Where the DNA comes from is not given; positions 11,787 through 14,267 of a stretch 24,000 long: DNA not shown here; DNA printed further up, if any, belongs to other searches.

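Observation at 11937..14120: A 727-aa secreted protein with an unassigned ~300-aa N-terminal domain fused to RTX-like, B-repeat and CBM5/12 modules; possibly the last gene of the yhf-like operon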

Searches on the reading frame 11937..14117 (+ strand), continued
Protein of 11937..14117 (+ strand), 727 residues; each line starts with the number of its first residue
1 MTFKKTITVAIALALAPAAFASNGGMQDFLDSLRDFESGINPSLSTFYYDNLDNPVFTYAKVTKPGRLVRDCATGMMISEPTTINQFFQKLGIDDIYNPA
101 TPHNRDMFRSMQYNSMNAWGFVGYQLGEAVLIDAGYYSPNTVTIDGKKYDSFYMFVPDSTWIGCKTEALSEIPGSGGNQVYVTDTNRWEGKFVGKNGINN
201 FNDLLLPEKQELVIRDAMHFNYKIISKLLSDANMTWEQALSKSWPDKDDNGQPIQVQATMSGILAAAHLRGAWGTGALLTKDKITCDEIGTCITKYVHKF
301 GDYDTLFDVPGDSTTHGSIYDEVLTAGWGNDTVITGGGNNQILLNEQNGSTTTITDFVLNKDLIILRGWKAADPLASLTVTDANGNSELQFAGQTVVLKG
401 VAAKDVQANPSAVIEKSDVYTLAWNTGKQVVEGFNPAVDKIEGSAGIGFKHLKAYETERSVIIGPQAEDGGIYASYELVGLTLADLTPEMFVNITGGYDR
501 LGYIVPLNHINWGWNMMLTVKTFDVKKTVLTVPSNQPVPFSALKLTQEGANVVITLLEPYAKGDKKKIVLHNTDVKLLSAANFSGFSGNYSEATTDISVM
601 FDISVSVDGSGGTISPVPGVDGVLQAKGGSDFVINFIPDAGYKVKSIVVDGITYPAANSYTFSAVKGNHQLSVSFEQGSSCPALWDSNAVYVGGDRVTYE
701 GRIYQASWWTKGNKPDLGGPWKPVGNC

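Call 24: find_encoding_contigs(protein=P0019, flank=8000, max_places=2)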
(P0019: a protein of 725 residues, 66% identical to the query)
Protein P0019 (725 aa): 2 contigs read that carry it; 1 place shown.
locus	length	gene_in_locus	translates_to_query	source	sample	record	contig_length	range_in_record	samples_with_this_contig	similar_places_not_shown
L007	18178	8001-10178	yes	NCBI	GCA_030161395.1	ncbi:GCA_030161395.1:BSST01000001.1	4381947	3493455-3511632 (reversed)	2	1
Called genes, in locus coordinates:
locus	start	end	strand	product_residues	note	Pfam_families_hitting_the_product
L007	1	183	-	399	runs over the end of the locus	PF00480:ROK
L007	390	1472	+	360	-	PF13407:Peripla_BP_4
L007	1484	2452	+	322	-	PF02653:BPD_transp_2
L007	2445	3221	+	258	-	PF02463:SMC_N (weak), PF00005:ABC_tran, PF13304:AAA_21 (faint)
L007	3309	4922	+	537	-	PF00933:Glyco_hydro_3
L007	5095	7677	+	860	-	PF07715:Plug, PF00593:TonB_dep_Rec_b-barrel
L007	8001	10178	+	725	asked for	PF02839:CBM_5_12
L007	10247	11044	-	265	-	PF13230:GATase_4, PF13522:GATase_6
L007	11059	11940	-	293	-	PF00924:MS_channel_2nd, PF21082:MS_channel_3rd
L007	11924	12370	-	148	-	PF05618:RimB-like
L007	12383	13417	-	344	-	PF24827:AstE_AspA_cat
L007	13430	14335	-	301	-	PF18030:Rimk_N, PF14397:ATPgrasp_ST (faint), PF02655:ATP-grasp_3, PF02955:GSH-S_ATP, PF08443:RimK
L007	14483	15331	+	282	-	PF00126:HTH_1, PF03466:LysR_substrate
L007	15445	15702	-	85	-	-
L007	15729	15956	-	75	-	-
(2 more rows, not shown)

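Call 29: search_protein_families(library=pfam, proteins=[P0073], max_evalue=0.01)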
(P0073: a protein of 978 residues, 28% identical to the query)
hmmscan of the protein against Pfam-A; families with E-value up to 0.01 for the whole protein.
P0073 (978 aa): 0 families

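Call 30: search_protein_families(library=ncbifam, proteins=[P0073, P0076, P0086, L001:6261-7865:+, L001:2605-3681:+, L006:1529-2758:-], max_evalue=0.001)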
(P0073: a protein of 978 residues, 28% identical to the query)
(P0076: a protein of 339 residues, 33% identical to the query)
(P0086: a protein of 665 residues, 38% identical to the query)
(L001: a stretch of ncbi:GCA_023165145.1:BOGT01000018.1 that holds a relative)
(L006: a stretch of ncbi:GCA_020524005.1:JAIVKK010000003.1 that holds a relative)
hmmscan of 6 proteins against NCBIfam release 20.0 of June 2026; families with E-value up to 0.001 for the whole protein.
P0073 (978 aa): 0 families

P0076 (339 aa): 0 families

P0086 (665 aa): 0 families

L001:6261-7865:+ (535 aa): 8 families
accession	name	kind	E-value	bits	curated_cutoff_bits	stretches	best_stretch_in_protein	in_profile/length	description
NF003740.0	PRK05337.1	equivalog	5.9e-47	160.4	207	1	36-304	18-286/340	beta-N-acetylhexosaminidase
NF052331.1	Bet13-16Glucosase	equivalog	1.9e-26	92.5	1330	1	5-347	14-332/750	exo-beta-d-1,3/1,6-glucosidase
NF011678.0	PRK15098.1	equivalog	1.1e-22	80.3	666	1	3-344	34-352/765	beta-glucosidase BglX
NF052329.1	XyloArabinsidase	equivalog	1.7e-22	79.3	1050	1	60-347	72-343/750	beta-xylosidase/alpha-l-arabinosidase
NF041579.1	betaxyl_Flavo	equivalog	8.2e-12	44.1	1350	1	87-345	72-330/716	beta-xylosidase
NF052330.1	BetGlucosiCelf0468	equivalog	5e-11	41.6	1300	1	114-344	71-276/817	beta-d-glucosidase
NF041776.1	xylosidase_Xyl3A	equivalog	1.2e-10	40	1250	1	178-354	164-329/846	xylan 1,4-beta-xylosidase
NF041610.1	alph_arabinopyran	equivalog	0.00012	20.4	1300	1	116-299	77-243/738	exo-alpha-(1->6)-L-arabinopyranosidase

L001:2605-3681:+ (359 aa): 4 families
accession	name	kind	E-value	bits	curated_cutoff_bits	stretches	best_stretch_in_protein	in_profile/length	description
NF007254.0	PRK09701.1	equivalog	6.5e-10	38.7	335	1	124-307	88-278/311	D-allose transporter substrate-binding protein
NF007936.0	PRK10653.1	equivalog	3.3e-09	36.5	337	1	44-307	12-268/295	ribose ABC transporter substrate-binding protein RbsB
NF011937.0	PRK15408.1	equivalog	7.6e-09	34.9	384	1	78-282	47-248/340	autoinducer 2 ABC transporter substrate-binding protein LsrB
TIGR02637.1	RhaS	equivalog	3e-06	26.7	342.25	1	74-307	14-247/302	rhamnose ABC transporter substrate-binding protein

L006:1529-2758:- (409 aa): 11 families
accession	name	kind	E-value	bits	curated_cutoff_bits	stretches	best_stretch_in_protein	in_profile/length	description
NF049930.1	TransRegMlc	equivalog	7e-33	114.5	530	1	7-283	12-286/405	sugar metabolism global transcriptional regulator Mlc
NF047937.1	TransRegNagC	equivalog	7.5e-32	111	650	1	9-331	9-337/399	DNA-binding transcriptional regulator NagC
TIGR00744.1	ROK_glcA_fam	subfamily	3.1e-21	76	260.35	1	92-273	11-189/318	ROK family glucokinase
NF007251.0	PRK09698.1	equivalog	3.2e-14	52.9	253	1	151-333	73-250/304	allose kinase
NF003461.0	PRK05082.1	subfamily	3.9e-14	52.7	283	1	177-351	91-261/291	N-acetylmannosamine kinase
NF047821.1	NactlManKinNanK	equivalog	4.1e-14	52.8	450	1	175-332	89-244/288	N-acetylmannosamine kinase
NF009835.0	PRK13310.1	equivalog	2.2e-12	46.9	380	1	84-379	5-300/303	N-acetylglucosamine kinase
NF007108.0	PRK09557.1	equivalog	7.2e-12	45.2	443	1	97-376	19-297/303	fructokinase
NF042998.1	bglucokin_BglK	equivalog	2.4e-08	33.6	550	1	173-332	85-245/291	beta-glucoside kinase BglK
NF045551.1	GK_Pyrobac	equivalog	1.6e-07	31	500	1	182-332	86-236/294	ATP-dependent glucokinase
NF040939.2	trans_reg_lrs14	equivalog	0.00074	19.5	90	0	11-69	22-80/103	Lrs14 family HTH-type transcriptional regulator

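Call 45: find_encoding_contigs(protein=P0001, flank=10000, max_places=1)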
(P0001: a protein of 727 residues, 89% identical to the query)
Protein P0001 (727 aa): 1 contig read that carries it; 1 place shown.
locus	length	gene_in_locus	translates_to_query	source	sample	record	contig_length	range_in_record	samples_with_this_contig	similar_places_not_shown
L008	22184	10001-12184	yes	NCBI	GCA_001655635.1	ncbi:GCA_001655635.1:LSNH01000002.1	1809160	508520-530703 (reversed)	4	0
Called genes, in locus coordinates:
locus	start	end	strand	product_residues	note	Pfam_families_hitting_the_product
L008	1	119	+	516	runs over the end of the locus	PF13091:PLDc_2, PF00614:PLDc (faint), PF13091:PLDc_2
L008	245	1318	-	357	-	PF14696:Glyoxalase_5, PF13669:Glyoxalase_4 (weak), PF00903:Glyoxalase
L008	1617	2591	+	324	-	PF05235:CHAD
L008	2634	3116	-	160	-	PF00255:GSHPx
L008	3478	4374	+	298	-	PF14502:HTH_41, PF14503:YhfZ_C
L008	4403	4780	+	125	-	-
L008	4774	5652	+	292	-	PF02126:PTE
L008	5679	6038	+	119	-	PF10941:DUF2620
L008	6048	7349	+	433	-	PF10797:YhfT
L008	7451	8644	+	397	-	PF01168:Ala_racemase_N, PF21279:YhfX-like_C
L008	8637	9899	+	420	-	PF01676:Metalloenzyme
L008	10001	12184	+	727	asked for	PF02839:CBM_5_12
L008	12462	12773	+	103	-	PF02302:PTS_IIB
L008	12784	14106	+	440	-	PF02378:PTS_EIIC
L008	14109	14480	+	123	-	PF02255:PTS_IIA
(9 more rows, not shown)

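Call 58: list_cluster_members(proteins=[P0014, P0003, P0018, P0029, P0051, P0053, P0038, P0035, P0017, P0073])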
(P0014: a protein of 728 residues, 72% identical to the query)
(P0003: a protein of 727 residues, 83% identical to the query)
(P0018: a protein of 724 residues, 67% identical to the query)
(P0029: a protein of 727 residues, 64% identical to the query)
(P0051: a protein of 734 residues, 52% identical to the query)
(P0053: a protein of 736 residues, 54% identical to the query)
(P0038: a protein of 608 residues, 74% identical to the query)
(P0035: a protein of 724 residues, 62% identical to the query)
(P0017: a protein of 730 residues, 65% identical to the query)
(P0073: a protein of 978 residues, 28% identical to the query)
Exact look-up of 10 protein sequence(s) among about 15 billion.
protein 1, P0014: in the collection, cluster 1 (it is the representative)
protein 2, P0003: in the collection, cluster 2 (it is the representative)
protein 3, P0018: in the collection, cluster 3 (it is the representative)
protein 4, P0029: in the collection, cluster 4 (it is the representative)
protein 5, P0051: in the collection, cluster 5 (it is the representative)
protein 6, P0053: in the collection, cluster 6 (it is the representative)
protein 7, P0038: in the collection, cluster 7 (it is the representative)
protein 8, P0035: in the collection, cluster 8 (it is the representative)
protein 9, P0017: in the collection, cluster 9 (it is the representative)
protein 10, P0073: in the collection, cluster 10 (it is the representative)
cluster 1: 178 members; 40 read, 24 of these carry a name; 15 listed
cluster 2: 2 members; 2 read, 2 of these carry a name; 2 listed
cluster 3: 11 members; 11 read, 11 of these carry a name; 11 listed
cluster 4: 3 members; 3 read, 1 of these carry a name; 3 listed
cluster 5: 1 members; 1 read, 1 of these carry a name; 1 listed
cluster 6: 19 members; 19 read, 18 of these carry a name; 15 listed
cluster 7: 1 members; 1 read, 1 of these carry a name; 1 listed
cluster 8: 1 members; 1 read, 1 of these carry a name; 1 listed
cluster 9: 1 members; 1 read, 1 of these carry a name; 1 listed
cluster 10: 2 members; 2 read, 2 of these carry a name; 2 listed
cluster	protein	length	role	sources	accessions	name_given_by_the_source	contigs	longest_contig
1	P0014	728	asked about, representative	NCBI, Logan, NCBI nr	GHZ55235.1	carbohydrate binding domain protein [Vibrio cholerae]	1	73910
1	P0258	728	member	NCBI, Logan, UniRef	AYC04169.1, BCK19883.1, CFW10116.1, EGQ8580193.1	TPA: sugar-binding protein [Vibrio cholerae] | carbohydrate-binding protein n=1 Tax=Vibrio cholerae TaxID=666 RepID=UPI0002735021 | carbohydrate-binding protein [Vibrio cholerae]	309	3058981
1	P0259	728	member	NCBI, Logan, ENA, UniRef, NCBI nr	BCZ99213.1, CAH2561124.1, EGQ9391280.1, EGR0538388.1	sugar-binding protein [Vibrio cholerae] | carbohydrate-binding protein n=1 Tax=Vibrio cholerae TaxID=666 RepID=UPI0004E392C2 | carbohydrate-binding protein [Vibrio cholerae]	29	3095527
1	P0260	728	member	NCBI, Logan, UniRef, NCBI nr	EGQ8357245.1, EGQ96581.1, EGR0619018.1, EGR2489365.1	carbohydrate binding domain protein [Vibrio cholerae HE-40] | carbohydrate-binding protein n=1 Tax=Vibrio cholerae TaxID=666 RepID=UPI000218F69B | carbohydrate-binding protein [Vibrio cholerae]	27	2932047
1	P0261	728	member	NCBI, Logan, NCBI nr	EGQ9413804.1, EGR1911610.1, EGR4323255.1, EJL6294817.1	carbohydrate binding domain protein [Vibrio cholerae] | sugar-binding protein [Vibrio cholerae]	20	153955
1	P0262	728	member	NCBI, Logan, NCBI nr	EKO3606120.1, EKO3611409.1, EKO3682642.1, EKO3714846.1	TPA: carbohydrate-binding protein [Vibrio metschnikovii] | sugar-binding protein [Vibrio metschnikovii]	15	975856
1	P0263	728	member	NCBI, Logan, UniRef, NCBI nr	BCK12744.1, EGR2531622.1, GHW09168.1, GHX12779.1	carbohydrate binding domain protein [Vibrio cholerae] | carbohydrate-binding protein n=1 Tax=Vibrio cholerae TaxID=666 RepID=UPI0011D68B1B | carbohydrate-binding protein [Vibrio cholerae]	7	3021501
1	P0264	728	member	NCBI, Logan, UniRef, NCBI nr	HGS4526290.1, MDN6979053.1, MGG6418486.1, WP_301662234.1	carbohydrate-binding protein [Vibrio cholerae] | carbohydrate-binding protein n=1 Tax=Vibrio cholerae TaxID=666 RepID=UPI0026549CDF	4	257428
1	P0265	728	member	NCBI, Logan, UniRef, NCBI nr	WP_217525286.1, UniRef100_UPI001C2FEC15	carbohydrate-binding protein [Vibrio metschnikovii] | carbohydrate-binding protein n=1 Tax=Vibrio metschnikovii TaxID=28172 RepID=UPI001C2FEC15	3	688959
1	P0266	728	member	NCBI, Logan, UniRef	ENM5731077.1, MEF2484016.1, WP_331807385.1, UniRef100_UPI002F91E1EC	sugar-binding protein [Vibrio mimicus] | carbohydrate-binding protein n=1 Tax=Vibrio mimicus TaxID=674 RepID=UPI002F91E1EC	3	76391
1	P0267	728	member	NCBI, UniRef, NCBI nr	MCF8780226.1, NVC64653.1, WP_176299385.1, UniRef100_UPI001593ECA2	sugar-binding protein [Vibrio sp. IRLE0018] | carbohydrate-binding protein n=1 Tax=Vibrio TaxID=662 RepID=UPI001593ECA2 | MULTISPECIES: carbohydrate-binding protein [Vibrio]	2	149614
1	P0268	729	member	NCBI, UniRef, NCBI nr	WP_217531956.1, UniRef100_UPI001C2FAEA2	carbohydrate-binding protein [Vibrio metschnikovii] | carbohydrate-binding protein n=1 Tax=Vibrio metschnikovii TaxID=28172 RepID=UPI001C2FAEA2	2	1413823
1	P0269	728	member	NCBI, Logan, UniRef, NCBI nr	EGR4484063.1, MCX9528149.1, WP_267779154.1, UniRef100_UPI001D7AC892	sugar-binding protein [Vibrio cholerae] | carbohydrate-binding protein n=1 Tax=Vibrio cholerae TaxID=666 RepID=UPI001D7AC892 | carbohydrate-binding protein [Vibrio cholerae]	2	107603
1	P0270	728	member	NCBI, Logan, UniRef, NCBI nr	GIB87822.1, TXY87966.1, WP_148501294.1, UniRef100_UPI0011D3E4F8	sugar-binding protein [Vibrio cholerae] | carbohydrate-binding protein n=1 Tax=Vibrio cholerae TaxID=666 RepID=UPI0011D3E4F8 | carbohydrate-binding protein [Vibrio cholerae]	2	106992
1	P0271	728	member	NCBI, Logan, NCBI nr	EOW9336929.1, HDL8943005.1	TPA: sugar-binding protein [Vibrio cholerae] | sugar-binding protein [Vibrio cholerae]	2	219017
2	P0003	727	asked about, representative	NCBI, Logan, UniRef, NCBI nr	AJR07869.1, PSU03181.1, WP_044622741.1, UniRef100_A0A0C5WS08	sugar-binding protein [Photobacterium gaetbulicola] | Chitin-binding type-3 domain-containing protein n=1 Tax=Photobacterium gaetbulicola ... | carbohydrate-binding protein [Photobacterium gaetbulicola]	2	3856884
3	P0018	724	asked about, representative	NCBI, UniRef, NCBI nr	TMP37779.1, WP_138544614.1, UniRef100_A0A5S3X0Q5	carbohydrate-binding protein [Pseudoalteromonas rubra] | Sugar-binding protein n=1 Tax=Pseudoalteromonas rubra TaxID=43658 RepID=A0A5S3X0Q5_9GAMM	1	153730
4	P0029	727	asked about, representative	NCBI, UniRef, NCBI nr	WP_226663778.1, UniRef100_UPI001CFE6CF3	carbohydrate-binding protein [Microbulbifer aggregans] | carbohydrate-binding protein n=1 Tax=Microbulbifer aggregans TaxID=1769779 ...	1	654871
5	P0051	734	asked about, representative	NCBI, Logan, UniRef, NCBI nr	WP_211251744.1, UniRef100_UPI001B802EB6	carbohydrate-binding protein [Andreprevotia chitinilytica] | carbohydrate-binding protein n=1 Tax=Andreprevotia chitinilytica TaxID=396808 ...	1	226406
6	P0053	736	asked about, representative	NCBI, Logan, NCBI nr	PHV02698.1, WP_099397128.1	sugar-binding protein [Iodobacter sp. BJB302] | carbohydrate-binding protein [Iodobacter sp. BJB302]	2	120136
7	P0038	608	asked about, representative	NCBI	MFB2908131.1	carbohydrate-binding protein, partial [Aeromonas jandaei]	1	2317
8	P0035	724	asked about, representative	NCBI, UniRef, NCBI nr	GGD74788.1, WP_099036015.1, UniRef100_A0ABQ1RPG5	carbohydrate-binding protein [Lacimicrobium alkaliphilum] | Chitin-binding type-3 domain-containing protein n=1 Tax=Lacimicrobium alkaliphilum ...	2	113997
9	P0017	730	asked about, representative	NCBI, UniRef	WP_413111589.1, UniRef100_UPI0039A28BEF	carbohydrate-binding protein [Thaumasiovibrio sp. DFM-14] | carbohydrate-binding protein n=1 Tax=Thaumasiovibrio sp. DFM-14 TaxID=3384792 ...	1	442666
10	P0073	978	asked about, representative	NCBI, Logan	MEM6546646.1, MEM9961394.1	MAG: 1,4-beta-glucanase [Pseudomonadota bacterium]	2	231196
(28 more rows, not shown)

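Call 64: find_encoding_contigs(protein=P0061, flank=8000, max_places=1)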
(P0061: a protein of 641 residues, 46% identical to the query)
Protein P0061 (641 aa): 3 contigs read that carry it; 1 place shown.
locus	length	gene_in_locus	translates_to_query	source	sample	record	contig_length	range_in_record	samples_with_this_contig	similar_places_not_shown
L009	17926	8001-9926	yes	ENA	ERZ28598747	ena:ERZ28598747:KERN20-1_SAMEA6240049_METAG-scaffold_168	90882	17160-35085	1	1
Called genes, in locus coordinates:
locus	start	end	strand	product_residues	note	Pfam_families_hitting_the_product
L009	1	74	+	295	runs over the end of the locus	PF12911:OppC_N, PF00528:BPD_transp_1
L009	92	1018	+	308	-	PF00701:DHDPS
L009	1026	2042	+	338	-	PF00005:ABC_tran, PF13304:AAA_21, PF08352:oligo_HPY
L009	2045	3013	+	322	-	PF13191:AAA_16 (faint), PF00005:ABC_tran, PF13304:AAA_21 (faint), PF08352:oligo_HPY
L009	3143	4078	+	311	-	PF00701:DHDPS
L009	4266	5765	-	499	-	PF00171:Aldedh, PF05893:LuxC (weak)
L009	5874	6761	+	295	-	PF00126:HTH_1, PF03466:LysR_substrate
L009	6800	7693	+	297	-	PF00196:GerE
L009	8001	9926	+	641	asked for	-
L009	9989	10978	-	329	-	PF02653:BPD_transp_2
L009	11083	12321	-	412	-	PF12802:MarR_2 (weak), PF00480:ROK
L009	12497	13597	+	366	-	PF13377:Peripla_BP_3 (faint), PF13407:Peripla_BP_4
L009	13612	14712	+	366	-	PF13407:Peripla_BP_4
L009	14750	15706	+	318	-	PF02653:BPD_transp_2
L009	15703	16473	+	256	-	PF00005:ABC_tran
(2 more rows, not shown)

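Call 65: find_encoding_contigs(protein=P0065, flank=8000, max_places=1)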
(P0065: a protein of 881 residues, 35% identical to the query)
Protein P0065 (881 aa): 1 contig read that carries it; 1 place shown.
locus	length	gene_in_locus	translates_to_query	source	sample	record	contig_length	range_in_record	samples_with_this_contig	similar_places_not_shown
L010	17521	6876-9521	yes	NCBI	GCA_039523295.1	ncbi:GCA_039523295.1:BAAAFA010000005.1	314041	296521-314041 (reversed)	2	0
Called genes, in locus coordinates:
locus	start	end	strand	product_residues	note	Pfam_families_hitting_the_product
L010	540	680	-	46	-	-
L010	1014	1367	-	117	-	PF13275:S4_2, PF01479:S4 (weak)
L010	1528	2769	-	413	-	PF00270:DEAD, PF04851:ResIII (weak), PF00271:Helicase_C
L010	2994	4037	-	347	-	PF01717:Meth_synt_2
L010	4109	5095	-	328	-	PF08908:MesX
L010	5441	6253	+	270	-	PF01925:TauE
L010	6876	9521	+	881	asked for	PF18911:PKD_4 (faint)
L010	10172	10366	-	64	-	-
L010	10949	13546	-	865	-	PF07715:Plug, PF00593:TonB_dep_Rec_b-barrel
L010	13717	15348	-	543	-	PF00933:Glyco_hydro_3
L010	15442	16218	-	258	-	PF02463:SMC_N (weak), PF00005:ABC_tran, PF13304:AAA_21 (faint)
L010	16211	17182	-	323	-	PF02653:BPD_transp_2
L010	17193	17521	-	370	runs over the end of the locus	PF13407:Peripla_BP_4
